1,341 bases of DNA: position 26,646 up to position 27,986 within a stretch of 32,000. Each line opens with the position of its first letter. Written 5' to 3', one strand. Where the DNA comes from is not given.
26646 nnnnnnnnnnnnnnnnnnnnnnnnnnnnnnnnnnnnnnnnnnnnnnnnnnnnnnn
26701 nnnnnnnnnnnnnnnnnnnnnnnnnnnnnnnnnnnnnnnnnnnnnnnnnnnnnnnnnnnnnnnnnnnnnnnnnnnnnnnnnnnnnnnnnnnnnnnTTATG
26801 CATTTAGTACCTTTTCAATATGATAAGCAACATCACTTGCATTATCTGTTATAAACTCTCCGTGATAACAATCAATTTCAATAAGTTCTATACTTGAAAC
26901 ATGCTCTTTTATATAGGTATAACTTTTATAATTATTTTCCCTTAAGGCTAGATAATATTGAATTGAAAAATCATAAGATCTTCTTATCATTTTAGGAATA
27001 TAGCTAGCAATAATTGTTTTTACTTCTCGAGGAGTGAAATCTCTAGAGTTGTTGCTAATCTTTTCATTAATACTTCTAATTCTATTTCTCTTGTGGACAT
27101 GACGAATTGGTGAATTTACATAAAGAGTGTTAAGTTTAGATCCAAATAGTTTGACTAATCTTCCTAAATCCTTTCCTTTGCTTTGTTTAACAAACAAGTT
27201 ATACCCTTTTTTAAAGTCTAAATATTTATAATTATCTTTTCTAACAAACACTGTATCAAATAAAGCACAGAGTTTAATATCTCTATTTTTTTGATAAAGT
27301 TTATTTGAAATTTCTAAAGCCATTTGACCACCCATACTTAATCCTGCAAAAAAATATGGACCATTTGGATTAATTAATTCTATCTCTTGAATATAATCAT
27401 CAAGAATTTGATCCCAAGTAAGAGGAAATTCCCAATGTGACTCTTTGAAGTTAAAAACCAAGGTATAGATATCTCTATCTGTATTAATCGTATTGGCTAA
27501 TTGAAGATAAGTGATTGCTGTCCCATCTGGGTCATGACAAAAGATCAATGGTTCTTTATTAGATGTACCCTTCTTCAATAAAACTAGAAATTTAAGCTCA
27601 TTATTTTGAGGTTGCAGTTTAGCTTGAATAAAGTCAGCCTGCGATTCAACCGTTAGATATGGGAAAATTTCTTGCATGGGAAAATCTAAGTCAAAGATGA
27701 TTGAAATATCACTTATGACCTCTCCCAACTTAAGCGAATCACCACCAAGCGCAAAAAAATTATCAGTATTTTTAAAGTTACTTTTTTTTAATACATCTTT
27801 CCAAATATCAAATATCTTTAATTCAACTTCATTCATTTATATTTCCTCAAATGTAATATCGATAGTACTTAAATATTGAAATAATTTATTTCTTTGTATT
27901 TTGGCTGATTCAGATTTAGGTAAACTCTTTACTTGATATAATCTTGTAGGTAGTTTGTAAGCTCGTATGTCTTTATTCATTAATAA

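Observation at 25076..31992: An import, adenylate, tether, release and export operon: TAXI-TRAP transporter, stand-alone A-domain, PCP-thioesterase didomain and ABC exporter, with no condensation domain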

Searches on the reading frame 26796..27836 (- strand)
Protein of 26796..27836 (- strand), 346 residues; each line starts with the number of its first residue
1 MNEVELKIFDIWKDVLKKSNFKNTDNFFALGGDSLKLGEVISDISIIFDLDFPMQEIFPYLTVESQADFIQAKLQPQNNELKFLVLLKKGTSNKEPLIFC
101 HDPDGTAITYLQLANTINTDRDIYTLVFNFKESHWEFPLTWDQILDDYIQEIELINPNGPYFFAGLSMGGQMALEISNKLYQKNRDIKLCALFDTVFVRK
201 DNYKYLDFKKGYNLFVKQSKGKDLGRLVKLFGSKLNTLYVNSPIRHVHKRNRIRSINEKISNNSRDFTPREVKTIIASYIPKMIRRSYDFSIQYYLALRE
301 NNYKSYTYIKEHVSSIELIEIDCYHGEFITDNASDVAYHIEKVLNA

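Call 3: search_protein_families(library=pfam, proteins=[window:26796-27836:-], max_evalue=0.01)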
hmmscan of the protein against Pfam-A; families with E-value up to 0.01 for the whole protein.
window:26796-27836:- (346 aa): 3 families
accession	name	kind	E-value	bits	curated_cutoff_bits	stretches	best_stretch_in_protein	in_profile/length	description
PF00975.26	Thioesterase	-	1.8e-13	51.7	26.4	1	96-194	2-101/226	Thioesterase domain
PF00550.31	PP-binding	-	1.3e-08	35.4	20.8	1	8-70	3-67/67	Phosphopantetheine attachment site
PF12146.15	Hydrolase_4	-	0.0061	16.3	27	1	141-203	55-117/239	Serine aminopeptidase, S33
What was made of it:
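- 26796..27836 (-): Carrier protein (PCP, Ser34 in GGDSL) fused to a type I thioesterase (Ser167, Asp194, His325) with a 130-residue lid of net charge +14. The gene directly abuts the A gene. PF00550 and PF00975 (call 3).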

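Call 4: search_protein_families(library=ncbifam, proteins=[window:26796-27836:-], max_evalue=0.01)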
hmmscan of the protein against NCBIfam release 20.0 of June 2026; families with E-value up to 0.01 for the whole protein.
window:26796-27836:- (346 aa): 6 families
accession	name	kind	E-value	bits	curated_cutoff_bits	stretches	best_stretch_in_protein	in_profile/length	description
NF040607.1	mycolic_Pks13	equivalog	1.5e-11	42.6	2100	1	54-201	1381-1522/1680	polyketide synthase Pks13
NF007605.2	PRK10252.1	equivalog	6.5e-11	40.5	2400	1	25-204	996-1175/1292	enterobactin non-ribosomal peptide synthetase EntF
NF004282.0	PRK05691.1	subfamily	1.1e-08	31.6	4090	1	2-73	4240-4311/4334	non-ribosomal peptide synthase/polyketide synthase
NF047350.1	aureusi_NRPS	equivalog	4.9e-06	23.7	2500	1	2-73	1923-1993/2373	aureusimine non-ribosomal peptide synthetase AusA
NF038078.1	NRPS_MxcG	equivalog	1.3e-05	22.7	2300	1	3-70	974-1041/1442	myxochelin non-ribosomal peptide synthetase MxcG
TIGR03443.1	alpha_am_amid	equivalog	1.6e-05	22.5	1030.1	1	2-74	847-921/1390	L-aminoadipate-semialdehyde dehydrogenase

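Call 8: find_encoding_contigs(protein=window:26796-27836:-, flank=10000, max_places=6)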
Protein window:26796-27836:- (346 aa): no gene with exactly this product is on record in the collection.

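Call 9: find_homologous_proteins(query=window:26796-27836:-)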
Query window:26796-27836:- (346 aa): 6 proteins with E <= 0.001 among 2868 candidates.
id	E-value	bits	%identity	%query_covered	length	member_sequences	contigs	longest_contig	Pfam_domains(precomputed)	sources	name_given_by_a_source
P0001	5.0e-230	781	100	100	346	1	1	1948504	PF00550.32,PF00975.27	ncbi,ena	-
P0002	1.0e-19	89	31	56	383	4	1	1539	PF00550.32,PF00561.27,PF00975.27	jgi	jgi:aspartate racemase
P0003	7.3e-16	77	26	78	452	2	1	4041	PF00550.32,PF00975.27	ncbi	-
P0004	2.6e-14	71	29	56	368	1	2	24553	PF00550.32,PF00975.27,PF12146.16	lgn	-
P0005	1.2e-13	69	26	55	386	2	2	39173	PF00550.32,PF12697.14,PF00561.27,PF00975.27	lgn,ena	-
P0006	6.2e-12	64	29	55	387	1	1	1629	PF00550.32,PF12697.14,PF00975.27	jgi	-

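Call 10: find_encoding_contigs(protein=P0001, flank=10000, max_places=4)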
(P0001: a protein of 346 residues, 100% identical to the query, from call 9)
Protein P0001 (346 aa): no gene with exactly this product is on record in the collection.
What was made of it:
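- Tried and rejected: Exact look-ups of the T-TE protein failed (calls 8, 10).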

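Call 11: list_cluster_members(proteins=[P0001, P0003, P0004, P0005])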
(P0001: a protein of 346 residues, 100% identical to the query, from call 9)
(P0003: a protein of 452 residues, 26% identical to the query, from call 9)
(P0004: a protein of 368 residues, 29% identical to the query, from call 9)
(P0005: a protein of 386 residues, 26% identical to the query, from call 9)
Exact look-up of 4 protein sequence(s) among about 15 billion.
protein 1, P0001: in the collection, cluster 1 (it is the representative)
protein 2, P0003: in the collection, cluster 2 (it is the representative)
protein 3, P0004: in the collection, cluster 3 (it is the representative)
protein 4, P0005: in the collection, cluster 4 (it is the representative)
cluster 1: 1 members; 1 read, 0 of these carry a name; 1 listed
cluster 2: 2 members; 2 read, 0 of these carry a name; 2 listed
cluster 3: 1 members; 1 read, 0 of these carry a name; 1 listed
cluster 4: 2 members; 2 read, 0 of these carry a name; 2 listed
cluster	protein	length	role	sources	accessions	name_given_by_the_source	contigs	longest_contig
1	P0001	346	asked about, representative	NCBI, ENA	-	-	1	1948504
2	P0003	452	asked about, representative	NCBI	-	-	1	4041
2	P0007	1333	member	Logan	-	-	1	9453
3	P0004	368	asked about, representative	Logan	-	-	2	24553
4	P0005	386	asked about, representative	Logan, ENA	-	-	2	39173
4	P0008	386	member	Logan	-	-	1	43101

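Call 18: find_encoding_contigs(protein=P0005, flank=8000, max_places=2)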
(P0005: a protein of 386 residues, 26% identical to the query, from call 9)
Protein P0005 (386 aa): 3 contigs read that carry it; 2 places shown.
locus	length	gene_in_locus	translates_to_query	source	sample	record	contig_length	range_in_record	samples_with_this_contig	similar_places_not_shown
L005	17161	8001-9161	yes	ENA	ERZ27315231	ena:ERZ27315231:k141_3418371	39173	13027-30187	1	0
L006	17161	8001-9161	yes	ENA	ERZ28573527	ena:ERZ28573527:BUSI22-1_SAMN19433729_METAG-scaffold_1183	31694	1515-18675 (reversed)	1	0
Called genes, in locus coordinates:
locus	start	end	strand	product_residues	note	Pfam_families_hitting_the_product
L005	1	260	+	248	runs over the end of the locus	PF13641:Glyco_tranf_2_3, PF00535:Glycos_transf_2, PF10111:Glyco_tranf_2_2 (weak)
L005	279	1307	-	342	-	PF01073:3Beta_HSD, PF01370:Epimerase, PF02719:Polysacc_synt_2, PF04321:RmlD_sub_bind, PF13460:NAD_binding_10, PF16363:GDP_Man_Dehyd, PF07993:NAD_binding_4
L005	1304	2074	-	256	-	PF00483:NTP_transferase, PF12804:NTP_transf_3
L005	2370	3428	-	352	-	PF13385:Laminin_G_3 (weak), PF04892:VanZ-LLP1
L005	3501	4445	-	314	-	PF13191:AAA_16 (weak), PF25199:nSTAND_NTPase5 (faint), PF13401:AAA_22, PF05729:NACHT (weak), PF07728:AAA_5 (weak)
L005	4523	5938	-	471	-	-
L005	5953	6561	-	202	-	PF02563:Poly_export, PF22461:SLBB_2, PF10531:SLBB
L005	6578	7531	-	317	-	PF00158:Sigma54_activat, PF14532:Sigma54_activ_2, PF25601:AAA_lid_14, PF02954:HTH_8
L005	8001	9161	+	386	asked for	PF00550:PP-binding, PF00561:Abhydrolase_1, PF00975:Thioesterase, PF12697:Abhydrolase_6 (faint)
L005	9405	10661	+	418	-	PF00070:Pyr_redox (faint), PF05834:Lycopene_cycl (faint), PF07992:Pyr_redox_2, PF13454:NAD_binding_9 (faint), PF13738:Pyr_redox_3, PF13434:Lys_Orn_oxgnase (weak)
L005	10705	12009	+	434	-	PF01053:Cys_Met_Meta_PP, PF00155:Aminotran_1_2, PF01041:DegT_DnrJ_EryC1, PF01212:Beta_elim_lyase (weak), PF00266:Aminotran_5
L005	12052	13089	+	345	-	PF04204:HTS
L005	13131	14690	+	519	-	PF00501:AMP-binding, PF13193:AMP-binding_C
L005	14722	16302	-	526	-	PF02776:TPP_enzyme_N, PF02775:TPP_enzyme_C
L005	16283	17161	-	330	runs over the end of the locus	PF00550:PP-binding, PF00561:Abhydrolase_1, PF00975:Thioesterase, PF12697:Abhydrolase_6 (weak)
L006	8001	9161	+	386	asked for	PF00550:PP-binding, PF00561:Abhydrolase_1, PF00975:Thioesterase, PF12697:Abhydrolase_6 (faint)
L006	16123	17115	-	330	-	PF00550:PP-binding, PF00561:Abhydrolase_1, PF00975:Thioesterase, PF12697:Abhydrolase_6 (weak)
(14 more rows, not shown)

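Call 19: find_encoding_contigs(protein=P0004, flank=8000, max_places=2)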
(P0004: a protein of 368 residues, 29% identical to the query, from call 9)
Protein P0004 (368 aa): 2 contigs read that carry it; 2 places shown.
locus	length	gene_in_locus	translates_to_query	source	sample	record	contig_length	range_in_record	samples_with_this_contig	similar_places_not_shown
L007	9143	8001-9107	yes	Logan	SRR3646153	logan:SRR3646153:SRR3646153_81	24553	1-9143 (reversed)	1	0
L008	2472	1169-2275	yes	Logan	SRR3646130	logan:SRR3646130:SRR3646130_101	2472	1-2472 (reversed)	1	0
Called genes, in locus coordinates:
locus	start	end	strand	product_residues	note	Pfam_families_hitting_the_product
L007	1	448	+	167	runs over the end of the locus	PF00111:Fer2, PF13085:Fer2_3 (weak), PF01799:Fer2_2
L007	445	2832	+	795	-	PF01315:Ald_Xan_dh_C, PF02738:MoCoBD_1, PF20256:MoCoBD_2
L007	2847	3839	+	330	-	PF04909:Amidohydro_2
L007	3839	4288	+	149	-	PF06240:COXG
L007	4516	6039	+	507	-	PF01946:Thi4 (weak), PF13434:Lys_Orn_oxgnase (faint), PF07992:Pyr_redox_2, PF13450:NAD_binding_8 (weak), PF13738:Pyr_redox_3 (weak), PF00743:FMO-like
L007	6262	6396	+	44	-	-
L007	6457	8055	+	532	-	PF00501:AMP-binding, PF13193:AMP-binding_C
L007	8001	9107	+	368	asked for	PF00550:PP-binding, PF00975:Thioesterase, PF12146:Hydrolase_4 (weak)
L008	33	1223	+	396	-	PF00501:AMP-binding, PF13193:AMP-binding_C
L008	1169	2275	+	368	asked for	PF00550:PP-binding, PF00975:Thioesterase, PF12146:Hydrolase_4 (weak)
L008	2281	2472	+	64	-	?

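Call 32: find_related_loci(query=A2, collection=genome_contigs, flank=10000)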
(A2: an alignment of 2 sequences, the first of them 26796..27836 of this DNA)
Query A2 (346 aa) in genome_contigs; peptide patterns used: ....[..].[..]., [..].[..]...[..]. (x = any residue, [..] = any of these).
166 stretches matched a pattern; 9 encode a relative of the query (tblastn E <= 1e-3); 9 distinct loci.
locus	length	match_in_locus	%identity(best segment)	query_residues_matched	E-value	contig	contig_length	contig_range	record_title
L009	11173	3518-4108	30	2-199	4e-24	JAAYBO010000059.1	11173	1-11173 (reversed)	MAG: Clostridiaceae bacterium isolate AS06rmzACSIP_332 89409_AS06, whole genome shotgun sequence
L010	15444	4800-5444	27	3-219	1e-17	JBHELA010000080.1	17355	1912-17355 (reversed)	MAG: Ignavibacteria bacterium isolate bin.751 k141_5264306, whole genome shotgun sequence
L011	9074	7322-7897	29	5-198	7e-15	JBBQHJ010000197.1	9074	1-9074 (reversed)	MAG: Gemmatimonadales bacterium isolate Co_metawrap_912 Cmw_912_k141_17497748_length_9074_cov_6.0000, whole genome shotg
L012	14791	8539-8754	36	1-72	1e-10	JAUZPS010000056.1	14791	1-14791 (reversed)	MAG: Bacillota bacterium isolate bin150(14d) FHPBLPLK_56, whole genome shotgun sequence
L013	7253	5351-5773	32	2-73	6e-9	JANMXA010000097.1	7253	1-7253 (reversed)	MAG: Gemmatimonadota bacterium isolate OTE_88_metabat_202 OTE_88_k141_3496443, whole genome shotgun sequence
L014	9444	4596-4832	31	2-77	4e-8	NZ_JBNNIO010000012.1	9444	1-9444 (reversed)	Bacillus sp. NPDC077027 NPDC077027_70_E1.ctg-0012, whole genome shotgun sequence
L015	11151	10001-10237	34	2-80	4e-10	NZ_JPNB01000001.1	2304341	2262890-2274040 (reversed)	Kineothrix alysoides strain KNHs209 CC90DRAFT_scf7180000000010_quiver.1_C, whole genome shotgun sequence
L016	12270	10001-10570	29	3-196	2e-18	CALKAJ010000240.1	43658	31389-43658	MAG TPA_asm: uncultured Ignavibacteriae bacterium isolate SRR6007446_bin.4_CONCOCT_v1.1_MAG genome assembly, contig: ERZ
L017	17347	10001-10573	29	2-196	4e-19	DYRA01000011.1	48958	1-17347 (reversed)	MAG TPA_asm: Ignavibacterium album isolate SulCav_GS10_10_35_16 SulCav_GS10_10_303_length_48958_cov_10_638039, whole gen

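Call 40: search_solved_structures(query=window:26796-27836:-, max_evalue=0.01)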
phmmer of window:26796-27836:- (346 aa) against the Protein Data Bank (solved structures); distinct sequences matched with E-value up to 0.01: 35.
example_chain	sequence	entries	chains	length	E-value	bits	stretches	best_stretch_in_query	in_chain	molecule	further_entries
4zxh_A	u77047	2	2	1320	4.3e-14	55.9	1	4-195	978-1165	ABBFA_003403 | Tyrocidine synthetase 3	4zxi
9lcq_A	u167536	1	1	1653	1.6e-10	44.2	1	2-77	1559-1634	PvdL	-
9lcp_A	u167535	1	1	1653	1.6e-10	44.2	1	2-77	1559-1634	PvdL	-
9lco_A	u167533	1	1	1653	6.2e-10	42.2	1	2-77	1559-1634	PvdL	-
7b2b_A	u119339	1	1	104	1.6e-08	37.6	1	2-64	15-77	Peptide synthetase PaxA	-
2vsq_A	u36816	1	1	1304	3.2e-08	36.6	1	2-195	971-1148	SURFACTIN SYNTHETASE SUBUNIT 3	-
1dny_A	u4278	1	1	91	3.4e-07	33.2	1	2-73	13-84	NON-RIBOSOMAL PEPTIDE SYNTHETASE PEPTIDYL CARRIER PROTEIN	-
2gdw_A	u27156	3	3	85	4.6e-07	32.8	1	2-71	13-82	Tyrocidine synthetase III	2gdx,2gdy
2k2q_A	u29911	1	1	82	8.4e-07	31.9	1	2-70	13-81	Tyrocidine synthetase 3 (Tyrocidine synthetase III)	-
2md9_A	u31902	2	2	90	8.7e-07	31.9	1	2-73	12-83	Tyrocidine synthase 3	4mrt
7crn_A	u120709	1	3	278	8.9e-07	31.9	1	86-194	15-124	Non-ribosomal peptide synthetase 4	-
8qpy_A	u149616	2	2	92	1.2e-06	31.4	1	2-73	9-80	Carrier protein TomAPCP | TomAPCP substrate-loaded from the Tomaymycin non-ribosomal peptide synthetase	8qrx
7dxo_A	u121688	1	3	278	2.3e-06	30.5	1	86-194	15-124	Non-ribosomal peptide synthetase 4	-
2roq_A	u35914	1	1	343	3.1e-06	30.1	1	26-203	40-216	Enterobactin synthetase component F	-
3tej_A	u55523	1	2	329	4.2e-06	29.6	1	26-203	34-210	Enterobactin synthase component F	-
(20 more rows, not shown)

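Call 54: search_protein_families(library=padloc, proteins=[window:26796-27836:-], max_evalue=0.001)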
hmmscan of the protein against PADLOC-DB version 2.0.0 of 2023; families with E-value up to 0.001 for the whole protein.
window:26796-27836:- (346 aa): 0 families

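Call 55: search_protein_representatives(protein=window:26796-27836:-)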
Query: 346 residues. Proteins with E-value up to 0.001 (for the whole library): 32373; up to 1e-10: 10700; up to 1e-30: 139. The best 150 are listed.
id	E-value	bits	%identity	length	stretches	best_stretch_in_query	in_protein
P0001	1.6e-230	780.6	100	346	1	1-346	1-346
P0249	3.8e-69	250.1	37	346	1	8-344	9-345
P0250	6.0e-61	223.1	35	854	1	5-345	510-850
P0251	2.1e-55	204.9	35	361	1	7-346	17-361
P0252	7.4e-54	199.8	35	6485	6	2-198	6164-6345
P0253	2.1e-51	191.7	33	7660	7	4-195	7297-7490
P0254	4.9e-51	190.5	33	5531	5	3-207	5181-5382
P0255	1.5e-50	188.9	39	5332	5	2-72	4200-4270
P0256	5.0e-50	187.2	33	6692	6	2-196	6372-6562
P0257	1.5e-48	182.4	33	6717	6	2-76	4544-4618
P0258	1.9e-47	178.7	36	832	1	2-345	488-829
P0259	9.6e-47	176.4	30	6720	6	5-196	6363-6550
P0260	2.5e-46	175.1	29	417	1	9-341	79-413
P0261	1.0e-45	173.0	30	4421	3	3-196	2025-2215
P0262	1.2e-45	172.8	33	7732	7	3-184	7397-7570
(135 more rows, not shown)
